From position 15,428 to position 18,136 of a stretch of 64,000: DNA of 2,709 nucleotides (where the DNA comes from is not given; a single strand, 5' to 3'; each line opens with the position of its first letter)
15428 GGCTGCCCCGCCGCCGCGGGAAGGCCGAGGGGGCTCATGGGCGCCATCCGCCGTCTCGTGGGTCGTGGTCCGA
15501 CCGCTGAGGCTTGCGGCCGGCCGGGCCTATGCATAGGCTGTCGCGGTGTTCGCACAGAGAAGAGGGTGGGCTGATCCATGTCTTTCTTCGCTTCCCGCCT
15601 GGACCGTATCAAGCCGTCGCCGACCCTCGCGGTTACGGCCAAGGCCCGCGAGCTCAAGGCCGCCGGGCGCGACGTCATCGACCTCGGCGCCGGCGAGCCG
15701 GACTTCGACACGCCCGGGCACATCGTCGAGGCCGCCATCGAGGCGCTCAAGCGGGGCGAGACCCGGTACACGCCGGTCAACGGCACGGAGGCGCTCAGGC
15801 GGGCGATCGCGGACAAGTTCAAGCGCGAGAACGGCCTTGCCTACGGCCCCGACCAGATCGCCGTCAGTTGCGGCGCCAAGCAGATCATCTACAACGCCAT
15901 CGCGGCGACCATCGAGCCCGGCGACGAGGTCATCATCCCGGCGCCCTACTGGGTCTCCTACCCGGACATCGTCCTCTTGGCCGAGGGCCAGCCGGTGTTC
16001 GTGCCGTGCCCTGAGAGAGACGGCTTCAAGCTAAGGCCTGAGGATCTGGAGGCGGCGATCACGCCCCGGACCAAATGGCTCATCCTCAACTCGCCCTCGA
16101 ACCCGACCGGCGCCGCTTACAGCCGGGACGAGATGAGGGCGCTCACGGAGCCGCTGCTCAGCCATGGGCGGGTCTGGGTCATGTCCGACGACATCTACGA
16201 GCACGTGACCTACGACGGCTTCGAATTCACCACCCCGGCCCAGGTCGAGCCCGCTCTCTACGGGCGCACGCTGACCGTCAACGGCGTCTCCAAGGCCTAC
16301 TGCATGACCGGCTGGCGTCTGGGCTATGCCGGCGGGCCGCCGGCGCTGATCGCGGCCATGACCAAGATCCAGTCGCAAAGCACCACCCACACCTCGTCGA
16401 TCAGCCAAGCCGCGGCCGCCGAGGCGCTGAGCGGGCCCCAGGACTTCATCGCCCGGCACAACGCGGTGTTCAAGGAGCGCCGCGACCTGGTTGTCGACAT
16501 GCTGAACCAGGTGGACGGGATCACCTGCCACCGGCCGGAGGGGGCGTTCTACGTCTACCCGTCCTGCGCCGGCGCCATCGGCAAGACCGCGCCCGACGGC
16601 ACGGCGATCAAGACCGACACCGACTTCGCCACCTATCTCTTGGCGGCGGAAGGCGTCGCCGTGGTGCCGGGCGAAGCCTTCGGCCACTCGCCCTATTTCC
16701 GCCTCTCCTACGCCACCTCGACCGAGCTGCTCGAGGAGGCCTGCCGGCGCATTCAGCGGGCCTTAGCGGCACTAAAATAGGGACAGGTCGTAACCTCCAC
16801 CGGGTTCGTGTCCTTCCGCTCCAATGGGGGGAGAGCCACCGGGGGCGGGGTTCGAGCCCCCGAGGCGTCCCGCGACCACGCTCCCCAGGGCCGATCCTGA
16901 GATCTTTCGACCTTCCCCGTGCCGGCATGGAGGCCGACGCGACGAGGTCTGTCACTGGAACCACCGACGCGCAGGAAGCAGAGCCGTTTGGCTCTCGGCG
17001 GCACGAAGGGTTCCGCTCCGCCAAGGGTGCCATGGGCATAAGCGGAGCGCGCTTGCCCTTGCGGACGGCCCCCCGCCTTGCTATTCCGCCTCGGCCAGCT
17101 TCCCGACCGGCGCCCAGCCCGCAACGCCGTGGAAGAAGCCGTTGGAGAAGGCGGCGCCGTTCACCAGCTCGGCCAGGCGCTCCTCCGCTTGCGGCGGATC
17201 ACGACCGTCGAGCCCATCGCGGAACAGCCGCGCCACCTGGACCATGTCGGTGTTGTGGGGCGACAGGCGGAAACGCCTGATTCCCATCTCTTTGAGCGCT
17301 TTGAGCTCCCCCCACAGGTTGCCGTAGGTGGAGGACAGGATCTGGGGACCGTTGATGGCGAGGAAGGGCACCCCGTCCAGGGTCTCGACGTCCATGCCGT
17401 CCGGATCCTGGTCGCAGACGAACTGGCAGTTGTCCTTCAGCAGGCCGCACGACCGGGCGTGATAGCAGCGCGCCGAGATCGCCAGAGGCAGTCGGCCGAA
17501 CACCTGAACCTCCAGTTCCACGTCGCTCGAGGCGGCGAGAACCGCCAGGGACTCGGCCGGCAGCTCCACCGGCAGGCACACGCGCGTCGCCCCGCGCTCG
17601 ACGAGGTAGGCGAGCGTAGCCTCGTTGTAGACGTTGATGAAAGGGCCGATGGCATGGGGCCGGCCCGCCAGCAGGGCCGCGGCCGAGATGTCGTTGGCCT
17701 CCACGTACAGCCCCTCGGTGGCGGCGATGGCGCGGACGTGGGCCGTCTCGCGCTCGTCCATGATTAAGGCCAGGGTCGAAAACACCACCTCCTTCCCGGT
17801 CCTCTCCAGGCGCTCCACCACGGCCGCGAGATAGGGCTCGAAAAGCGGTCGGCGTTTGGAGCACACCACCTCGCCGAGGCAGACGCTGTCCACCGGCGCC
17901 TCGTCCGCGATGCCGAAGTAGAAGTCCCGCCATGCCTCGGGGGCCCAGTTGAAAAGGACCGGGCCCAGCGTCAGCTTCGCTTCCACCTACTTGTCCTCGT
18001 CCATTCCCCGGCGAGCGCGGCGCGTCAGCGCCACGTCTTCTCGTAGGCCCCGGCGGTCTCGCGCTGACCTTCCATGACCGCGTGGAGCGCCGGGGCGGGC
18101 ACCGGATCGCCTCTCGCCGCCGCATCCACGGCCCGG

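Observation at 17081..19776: O2-independent ubiquinone biosynthesis operon ubiT-ubiU-ubiV with an FNR-like box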

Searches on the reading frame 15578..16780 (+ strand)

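Call 4: search_protein_families(library=pfam, proteins=[window:15578-16780:+], max_evalue=0.001)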
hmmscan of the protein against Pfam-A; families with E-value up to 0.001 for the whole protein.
window:15578-16780:+ (400 aa): 2 families
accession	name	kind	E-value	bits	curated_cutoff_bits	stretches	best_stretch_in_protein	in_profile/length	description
PF00155.27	Aminotran_1_2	-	3e-81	273.9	19.7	1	32-392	2-361/361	Aminotransferase class I and II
PF01041.23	DegT_DnrJ_EryC1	-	6.7e-08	32.6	19.8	1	94-169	43-117/360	DegT/DnrJ/EryC1/StrS aminotransferase family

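Call 22: search_protein_families(library=ncbifam, proteins=[window:15578-16780:+], max_evalue=0.01)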
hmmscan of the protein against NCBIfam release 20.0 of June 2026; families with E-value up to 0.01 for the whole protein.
window:15578-16780:+ (400 aa): 72 families (the best 25 are shown)
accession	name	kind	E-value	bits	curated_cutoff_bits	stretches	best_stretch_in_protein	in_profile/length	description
NF004769.0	PRK06107.1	equivalog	1.1e-178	594.2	617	1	3-400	5-402/402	aspartate transaminase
NF041091.1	asp_aminotase_Arch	equivalog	1e-106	357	550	1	7-394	3-373/376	aspartate aminotransferase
NF005816.0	PRK07682.1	equivalog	6.2e-89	298.3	620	1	21-398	19-385/390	aminotransferase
NF041364.1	GntC_guanitoxin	equivalog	4.1e-86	289.1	415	1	34-394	1-355/356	guanitoxin biosynthesis PLP-dependent (S)-gamma-hydroxy-L-arginine cyclodehydratase GntC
NF005817.0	PRK07683.1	equivalog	1.5e-83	280.7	575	1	25-396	22-381/387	aminotransferase A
NF005601.0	PRK07337.1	equivalog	7.7e-79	265.6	496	1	4-396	8-392/394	pyridoxal phosphate-dependent aminotransferase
NF004770.0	PRK06108.1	subfamily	1.2e-78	264.7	422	1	25-397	27-393/396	pyridoxal phosphate-dependent aminotransferase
NF004975.0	PRK06348.1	equivalog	1.1e-76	258.3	549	1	19-394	17-381/384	pyridoxal phosphate-dependent aminotransferase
NF006229.0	PRK08361.1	equivalog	1.5e-74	251.4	624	1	3-397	9-389/391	aspartate aminotransferase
NF005588.0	PRK07309.1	equivalog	3.1e-72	243.6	576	1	32-396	31-386/391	pyridoxal phosphate-dependent aminotransferase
NF005855.0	PRK07777.1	equivalog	1e-71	242.4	553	1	27-395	24-387/391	pyridoxal phosphate-dependent aminotransferase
NF006514.0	PRK08960.1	equivalog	4.2e-71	239.8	554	1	4-397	5-386/388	pyridoxal phosphate-dependent aminotransferase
NF006230.0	PRK08363.1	equivalog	4.8e-69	233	534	1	19-395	18-391/398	alanine aminotransferase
TIGR03540.1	DapC_direct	equivalog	8e-68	229.1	593.25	1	4-394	2-382/383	LL-diaminopimelate aminotransferase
NF006756.0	PRK09276.1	subfamily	8.2e-68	229.1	507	1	4-394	4-384/387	LL-diaminopimelate aminotransferase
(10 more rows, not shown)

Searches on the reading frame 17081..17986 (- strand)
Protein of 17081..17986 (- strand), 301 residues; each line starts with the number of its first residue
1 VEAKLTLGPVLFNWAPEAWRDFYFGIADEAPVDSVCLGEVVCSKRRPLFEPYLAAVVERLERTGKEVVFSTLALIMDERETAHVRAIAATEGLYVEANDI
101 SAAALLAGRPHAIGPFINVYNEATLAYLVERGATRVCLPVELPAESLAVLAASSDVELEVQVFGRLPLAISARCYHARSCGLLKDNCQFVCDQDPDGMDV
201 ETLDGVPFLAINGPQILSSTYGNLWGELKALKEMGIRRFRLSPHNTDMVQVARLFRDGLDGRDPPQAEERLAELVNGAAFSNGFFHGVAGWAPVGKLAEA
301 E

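Call 3: search_protein_families(library=ncbifam, proteins=[window:17081-17986:-], max_evalue=0.001)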
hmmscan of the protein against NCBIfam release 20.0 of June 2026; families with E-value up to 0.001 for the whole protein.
window:17081-17986:- (301 aa): 3 families
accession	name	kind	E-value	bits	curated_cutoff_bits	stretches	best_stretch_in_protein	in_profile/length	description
NF047965.1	quinone_UbiV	equivalog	2.3e-109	365.4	275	1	4-291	1-291/292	ubiquinone anaerobic biosynthesis protein UbiV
NF011991.0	PRK15447.1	equivalog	3.3e-103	345.2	283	1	4-292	2-297/302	U32 family peptidase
NF011996.0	PRK15452.1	equivalog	0.00026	19.9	534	1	118-175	121-179/449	prephenate-dependent tRNA uridine(34) hydroxylase TrhP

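Call 4: search_protein_families(library=pfam, proteins=[window:17081-17986:-], max_evalue=0.001)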
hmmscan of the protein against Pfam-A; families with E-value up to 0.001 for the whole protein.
window:17081-17986:- (301 aa): 1 family
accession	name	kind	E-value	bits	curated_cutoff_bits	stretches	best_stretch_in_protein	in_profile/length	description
PF01136.24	Peptidase_U32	-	4e-18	66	22.4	1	116-287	44-229/233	Peptidase family U32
